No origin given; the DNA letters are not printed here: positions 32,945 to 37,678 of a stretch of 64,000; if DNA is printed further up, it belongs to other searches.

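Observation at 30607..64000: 33-kb single-strand conjugation/T4SS-like locus in which only a handful of genes are recognisable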

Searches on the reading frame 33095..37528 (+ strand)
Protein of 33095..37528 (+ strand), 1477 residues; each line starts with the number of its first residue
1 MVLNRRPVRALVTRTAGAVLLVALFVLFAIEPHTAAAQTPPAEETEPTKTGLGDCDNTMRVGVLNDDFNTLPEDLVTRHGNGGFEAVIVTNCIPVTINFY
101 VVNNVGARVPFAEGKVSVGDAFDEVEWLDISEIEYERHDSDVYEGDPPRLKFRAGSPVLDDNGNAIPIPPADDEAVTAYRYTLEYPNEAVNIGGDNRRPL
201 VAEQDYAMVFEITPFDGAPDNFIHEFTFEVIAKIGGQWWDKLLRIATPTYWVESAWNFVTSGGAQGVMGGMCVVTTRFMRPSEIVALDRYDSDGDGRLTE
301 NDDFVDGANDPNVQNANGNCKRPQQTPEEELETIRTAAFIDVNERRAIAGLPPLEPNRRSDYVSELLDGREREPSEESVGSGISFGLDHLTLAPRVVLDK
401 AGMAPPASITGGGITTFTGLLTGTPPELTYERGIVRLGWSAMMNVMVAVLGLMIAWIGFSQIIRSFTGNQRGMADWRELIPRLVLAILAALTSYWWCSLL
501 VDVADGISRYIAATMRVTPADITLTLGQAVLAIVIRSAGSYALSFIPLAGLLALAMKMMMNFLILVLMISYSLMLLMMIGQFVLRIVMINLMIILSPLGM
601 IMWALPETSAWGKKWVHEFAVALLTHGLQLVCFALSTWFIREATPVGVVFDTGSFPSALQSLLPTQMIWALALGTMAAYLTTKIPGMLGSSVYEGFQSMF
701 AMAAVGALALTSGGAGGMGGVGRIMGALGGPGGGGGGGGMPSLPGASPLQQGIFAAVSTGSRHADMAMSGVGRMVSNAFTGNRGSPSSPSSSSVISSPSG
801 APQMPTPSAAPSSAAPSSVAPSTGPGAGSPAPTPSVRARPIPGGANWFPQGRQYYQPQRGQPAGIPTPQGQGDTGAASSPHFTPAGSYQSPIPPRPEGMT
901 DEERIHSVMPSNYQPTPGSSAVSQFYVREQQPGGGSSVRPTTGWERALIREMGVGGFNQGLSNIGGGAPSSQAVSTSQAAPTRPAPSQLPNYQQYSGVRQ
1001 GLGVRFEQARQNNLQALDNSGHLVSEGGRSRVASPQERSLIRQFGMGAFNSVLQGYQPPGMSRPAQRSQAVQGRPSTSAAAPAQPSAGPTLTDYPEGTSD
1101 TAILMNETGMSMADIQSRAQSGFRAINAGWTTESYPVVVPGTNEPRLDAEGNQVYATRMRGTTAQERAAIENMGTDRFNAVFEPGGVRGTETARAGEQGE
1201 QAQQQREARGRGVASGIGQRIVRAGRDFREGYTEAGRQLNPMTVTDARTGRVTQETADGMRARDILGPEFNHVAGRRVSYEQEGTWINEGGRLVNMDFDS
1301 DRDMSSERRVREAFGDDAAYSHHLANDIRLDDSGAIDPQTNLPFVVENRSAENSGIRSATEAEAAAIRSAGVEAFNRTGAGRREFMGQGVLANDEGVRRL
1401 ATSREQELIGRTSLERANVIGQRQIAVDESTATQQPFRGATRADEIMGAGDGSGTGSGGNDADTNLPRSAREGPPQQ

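Call 4: search_protein_families(library=pfam, max_evalue=0.01, proteins=[window:33095-37528:+])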
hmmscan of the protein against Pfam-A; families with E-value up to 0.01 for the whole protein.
window:33095-37528:+ (1477 aa): 0 families

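Call 25: search_protein_families(library=ncbifam, max_evalue=0.01, proteins=[window:33095-37528:+])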
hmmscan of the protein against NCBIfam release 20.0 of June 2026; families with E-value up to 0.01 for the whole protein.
window:33095-37528:+ (1477 aa): 0 families

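Call 26: search_solved_structures(query=window:33095-37528:+, max_evalue=1)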
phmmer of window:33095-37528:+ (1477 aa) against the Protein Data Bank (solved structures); distinct sequences matched with E-value up to 1: 1.
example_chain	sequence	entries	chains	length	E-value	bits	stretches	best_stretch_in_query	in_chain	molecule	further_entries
9qt5_T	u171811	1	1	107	0.96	10.3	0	1332-1402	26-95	Large ribosomal subunit protein uL23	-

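Call 40: find_homologous_proteins(query=window:33095-37528:+, max_evalue=0.001)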
Query window:33095-37528:+ (1477 aa): 38 proteins with E <= 0.001 among 8000 candidates.
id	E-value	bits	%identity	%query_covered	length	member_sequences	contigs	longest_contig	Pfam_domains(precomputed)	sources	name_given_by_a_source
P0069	0.0e+0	3219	97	100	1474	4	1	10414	PF19590.5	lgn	-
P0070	0.0e+0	1628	79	46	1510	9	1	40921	-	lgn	-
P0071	0.0e+0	1566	54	96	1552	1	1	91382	-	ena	-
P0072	0.0e+0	1353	69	46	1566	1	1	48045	-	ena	-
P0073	0.0e+0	1299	71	45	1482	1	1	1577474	-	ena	-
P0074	0.0e+0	1261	70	45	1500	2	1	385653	-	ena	-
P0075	0.0e+0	1238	45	16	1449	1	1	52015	-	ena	-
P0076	9.3e-281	953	44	70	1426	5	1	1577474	-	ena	-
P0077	7.2e-279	947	70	30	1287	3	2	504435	-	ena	-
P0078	3.9e-278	945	44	71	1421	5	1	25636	-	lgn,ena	-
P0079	5.2e-277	941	54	44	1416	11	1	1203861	PF19590.5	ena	-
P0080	9.3e-276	937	39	95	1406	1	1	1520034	PF19590.5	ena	-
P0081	1.4e-275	936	40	95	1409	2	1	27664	PF19590.5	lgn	-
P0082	8.4e-275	934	40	96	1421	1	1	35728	PF19590.5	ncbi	-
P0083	5.0e-273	928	27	34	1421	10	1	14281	-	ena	-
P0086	1.8e-269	916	39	96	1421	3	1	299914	PF19590.5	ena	-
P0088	5.9e-267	907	39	96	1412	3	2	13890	PF19590.5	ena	-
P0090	1.8e-254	866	53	47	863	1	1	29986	PF19590.5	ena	-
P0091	5.6e-248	845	52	48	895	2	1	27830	PF19590.5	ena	-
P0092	1.4e-247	843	44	65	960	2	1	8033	PF19590.5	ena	-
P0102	1.5e-168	581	44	45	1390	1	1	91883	PF19590.5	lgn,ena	-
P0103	3.7e-167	577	44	45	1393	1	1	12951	PF19590.5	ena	-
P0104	1.3e-165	572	43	45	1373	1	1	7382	PF19590.5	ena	-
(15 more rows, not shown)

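Call 41: find_encoding_contigs(protein=P0071, flank=10000, max_places=2)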
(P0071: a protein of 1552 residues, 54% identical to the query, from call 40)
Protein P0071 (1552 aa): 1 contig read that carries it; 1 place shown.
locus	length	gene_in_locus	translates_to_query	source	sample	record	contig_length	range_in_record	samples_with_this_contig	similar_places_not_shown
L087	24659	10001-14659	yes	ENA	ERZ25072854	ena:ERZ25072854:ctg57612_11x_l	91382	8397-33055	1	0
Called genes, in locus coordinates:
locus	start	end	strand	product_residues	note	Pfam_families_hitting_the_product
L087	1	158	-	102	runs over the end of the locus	-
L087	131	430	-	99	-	PF23023:Anti-Pycsar_Apyc1, PF00753:Lactamase_B, PF12706:Lactamase_B_2 (weak)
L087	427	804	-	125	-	PF01934:HepT-like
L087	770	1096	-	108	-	PF01909:NTP_transf_2, PF18765:Polbeta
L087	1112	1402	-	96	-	PF01381:HTH_3 (weak)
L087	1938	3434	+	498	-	PF00884:Sulfatase, PF01663:Phosphodiest, PF16347:SGSH_C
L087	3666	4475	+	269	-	PF00378:ECH_1, PF16113:ECH_2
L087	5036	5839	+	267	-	-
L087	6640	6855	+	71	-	-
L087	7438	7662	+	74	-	-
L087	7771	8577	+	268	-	-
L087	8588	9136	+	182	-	-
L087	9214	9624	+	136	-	-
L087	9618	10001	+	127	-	-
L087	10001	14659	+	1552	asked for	-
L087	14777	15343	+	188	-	PF18895:T4SS_pilin (weak)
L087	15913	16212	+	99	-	-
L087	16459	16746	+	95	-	-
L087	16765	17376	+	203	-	-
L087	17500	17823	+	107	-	-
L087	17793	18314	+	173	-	PF01936:NYN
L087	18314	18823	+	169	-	-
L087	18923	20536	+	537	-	PF05901:Excalibur (faint)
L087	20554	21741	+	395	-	-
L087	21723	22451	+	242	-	-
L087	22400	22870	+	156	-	-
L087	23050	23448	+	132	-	-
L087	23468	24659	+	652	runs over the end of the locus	PF01935:DUF87 (weak)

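Call 42: find_encoding_contigs(protein=P0073, flank=10000, max_places=2)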
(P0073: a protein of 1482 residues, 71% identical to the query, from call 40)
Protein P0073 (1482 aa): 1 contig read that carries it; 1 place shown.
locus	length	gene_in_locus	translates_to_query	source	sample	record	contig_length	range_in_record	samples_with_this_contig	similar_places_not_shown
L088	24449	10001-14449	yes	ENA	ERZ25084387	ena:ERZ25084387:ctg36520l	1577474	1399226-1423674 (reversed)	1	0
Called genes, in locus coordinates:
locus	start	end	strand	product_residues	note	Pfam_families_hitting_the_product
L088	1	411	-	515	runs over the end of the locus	PF00070:Pyr_redox (faint), PF00890:FAD_binding_2 (faint), PF01266:DAO (weak), PF01494:FAD_binding_3 (faint), PF01593:Amino_oxidase, PF03486:HI0933_like (faint), PF12831:FAD_oxidored (weak), PF13450:NAD_binding_8, +1 more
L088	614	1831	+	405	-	PF01266:DAO, PF07992:Pyr_redox_2 (faint)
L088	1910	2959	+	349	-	PF00089:Trypsin, PF10459:Peptidase_S46 (faint), PF13365:Trypsin_2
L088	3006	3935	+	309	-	PF01261:AP_endonuc_2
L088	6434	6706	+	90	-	-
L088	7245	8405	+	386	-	-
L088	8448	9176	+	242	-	-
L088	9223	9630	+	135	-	-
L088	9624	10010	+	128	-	-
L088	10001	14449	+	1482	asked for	-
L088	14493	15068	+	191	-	PF18895:T4SS_pilin (weak)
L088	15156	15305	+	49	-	-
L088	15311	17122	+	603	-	PF11832:DUF3352 (faint)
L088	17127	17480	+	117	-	-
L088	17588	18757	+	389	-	-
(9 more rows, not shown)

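Call 59: search_protein_families(library=pfam, alignment_id=A4, max_evalue=0.001)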
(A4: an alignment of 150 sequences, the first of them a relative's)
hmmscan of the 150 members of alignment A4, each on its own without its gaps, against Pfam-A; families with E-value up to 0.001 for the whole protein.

A. member 1, P0080 (1406 aa): 0 families

B. families by the number of members that match (of 150 scanned): 39 families (the first 25 are shown)
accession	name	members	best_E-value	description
PF18895.5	T4SS_pilin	15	5.1e-13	Type IV secretion system pilin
PF01381.28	HTH_3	8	1.2e-12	Helix-turn-helix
PF13560.12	HTH_31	6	4.4e-15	Helix-turn-helix domain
PF04956.18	TrbC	4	9e-05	TrbC/VIRB2 pilin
PF12844.13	HTH_19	3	3.4e-11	Helix-turn-helix domain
PF06114.19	Peptidase_M78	3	5.6e-08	IrrE N-terminal-like domain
PF00239.26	Resolvase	2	1.3e-33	Resolvase, N terminal domain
PF07508.19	Recombinase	2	3.4e-23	Recombinase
PF13408.12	Zn_ribbon_recom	2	1e-11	Recombinase zinc beta ribbon domain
PF01507.26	PAPS_reduct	2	2.9e-07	Phosphoadenosine phosphosulfate reductase domain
PF13384.12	HTH_23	2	0.00025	Homeodomain-like domain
PF13561.12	adh_short_C2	1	1.3e-62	Enoyl-(Acyl carrier protein) reductase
PF00106.31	adh_short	1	1.9e-54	short chain dehydrogenase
PF00145.23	DNA_methylase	1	6.7e-54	C-5 cytosine-specific DNA methylase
PF10053.14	DUF2290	1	4.9e-52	Uncharacterized conserved protein (DUF2290)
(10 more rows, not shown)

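Call 61: search_protein_families(library=pfam, max_evalue=10, proteins=[P0069, P0079, P0090, P0102])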
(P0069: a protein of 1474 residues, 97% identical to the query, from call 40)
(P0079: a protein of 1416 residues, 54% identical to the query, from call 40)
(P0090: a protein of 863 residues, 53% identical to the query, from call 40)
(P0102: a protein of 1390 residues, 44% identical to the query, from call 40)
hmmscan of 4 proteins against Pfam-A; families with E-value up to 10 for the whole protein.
P0069 (1474 aa): 0 families

P0079 (1416 aa): 4 families
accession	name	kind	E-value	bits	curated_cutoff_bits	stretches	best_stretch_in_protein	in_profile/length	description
PF13405.12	EF-hand_6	-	0.0022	18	25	1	284-302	3-21/30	EF-hand domain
PF13499.12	EF-hand_7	-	0.0097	16.7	30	1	284-305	5-28/67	EF-hand domain pair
PF00036.39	EF-hand_1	-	0.017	15.1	25.4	1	284-301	3-20/29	EF hand domain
PF13202.12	EF-hand_5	-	0.021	14.8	25.9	1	285-301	3-19/25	EF hand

P0090 (863 aa): 4 families
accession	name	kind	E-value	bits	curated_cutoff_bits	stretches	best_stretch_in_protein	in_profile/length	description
PF13405.12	EF-hand_6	-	0.00058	19.8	25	1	284-302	3-21/30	EF-hand domain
PF13499.12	EF-hand_7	-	0.0028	18.4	30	1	284-306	5-29/67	EF-hand domain pair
PF13202.12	EF-hand_5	-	0.0057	16.5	25.9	1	285-301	3-19/25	EF hand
PF00036.39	EF-hand_1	-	0.006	16.5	25.4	1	284-302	3-21/29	EF hand domain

P0102 (1390 aa): 0 families

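Call 63: predict_structure(alignment_id=A2)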
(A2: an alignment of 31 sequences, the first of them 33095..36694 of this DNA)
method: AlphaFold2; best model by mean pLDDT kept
length: 1200 residues; sequences in the alignment: 31
mean_pLDDT: 56.6   pTM: 0.29
mean pLDDT of the five models: 56.6, 55.8, 54.7, 54.1, 51.3
residues with pLDDT >= 90: 14; 70-90: 405; 50-70: 280; < 50: 501
segments of 3 or more residues with pLDDT < 50: 1-17, 26-42, 67-73, 127-134, 169-174, 232-252, 356-441, 469-473, 512-523, 529-551, 645-662, 689-889, 966-983, 1062-1098, 1186-1200
pLDDT, mean of each block of 10 residues (from residue 1): 35 49 47 29 58 75 59 60 78 84 77 75 51 58 63 70 57 60 80 74 76 81 72 41 41 48 53 64 73 74 73 62 63 68 64 49 37 39 38 35 33 29 34 41 58 66 56 54 66 62 56 46 49 44 41 59 73 73 71 69 69 76 74 71 52 41 61 73 58 41 35 29 31 25 29 27 29 28 27 31 27 24 29 28 30 30 29 27 35 75 84 73 82 66 87 86 55 29 58 87 84 83 77 88 88 79 33 28 31 42 82 81 85 84 81 82 86 85 53 26
secondary structure, 60 per line:
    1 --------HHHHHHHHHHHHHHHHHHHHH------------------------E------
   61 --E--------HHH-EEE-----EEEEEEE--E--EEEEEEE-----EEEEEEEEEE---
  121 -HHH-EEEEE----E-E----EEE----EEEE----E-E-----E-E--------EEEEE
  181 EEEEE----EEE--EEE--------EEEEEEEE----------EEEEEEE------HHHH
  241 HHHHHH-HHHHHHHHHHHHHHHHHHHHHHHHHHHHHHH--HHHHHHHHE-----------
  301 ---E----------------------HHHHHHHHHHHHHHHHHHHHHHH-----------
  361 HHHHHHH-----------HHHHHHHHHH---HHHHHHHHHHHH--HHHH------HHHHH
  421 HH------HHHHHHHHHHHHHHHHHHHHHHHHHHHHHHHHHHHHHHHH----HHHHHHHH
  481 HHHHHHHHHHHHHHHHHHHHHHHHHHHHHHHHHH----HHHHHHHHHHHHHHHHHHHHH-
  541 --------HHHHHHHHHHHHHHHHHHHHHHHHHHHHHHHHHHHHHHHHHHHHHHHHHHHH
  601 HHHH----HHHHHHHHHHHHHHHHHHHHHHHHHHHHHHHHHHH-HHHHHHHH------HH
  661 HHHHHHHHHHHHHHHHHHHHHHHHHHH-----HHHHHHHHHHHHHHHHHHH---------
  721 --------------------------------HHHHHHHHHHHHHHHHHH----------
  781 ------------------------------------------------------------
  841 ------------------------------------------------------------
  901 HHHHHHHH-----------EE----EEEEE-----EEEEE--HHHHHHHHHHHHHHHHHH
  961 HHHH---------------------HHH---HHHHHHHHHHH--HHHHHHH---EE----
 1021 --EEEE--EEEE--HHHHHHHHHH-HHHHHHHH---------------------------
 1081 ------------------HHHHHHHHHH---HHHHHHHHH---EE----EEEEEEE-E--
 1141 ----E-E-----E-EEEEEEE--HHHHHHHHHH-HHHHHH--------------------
elements in order (helices of 4 or more, strands of 3 or more residues): H9-29 E76-78 E84-90 E96-102 E108-117 E126-130 E142-144 E149-152 E176-185 E190-192 E195-197 E206-213 E224-230 H237-246 H248-278 H281-288 H327-349 H361-367 H379-388 H392-403 H406-409 H416-422 H429-468 H473-514 H519-539 H549-604 H609-643 H645-652 H659-687 H693-711 H753-770 H901-908 E926-930 E936-940 H943-964 H992-1002 H1005-1011 E1023-1026 E1029-1032 H1035-1044 H1046-1053 H1099-1108 H1112-1120 E1130-1136 E1155-1161 H1164-1173 H1175-1180
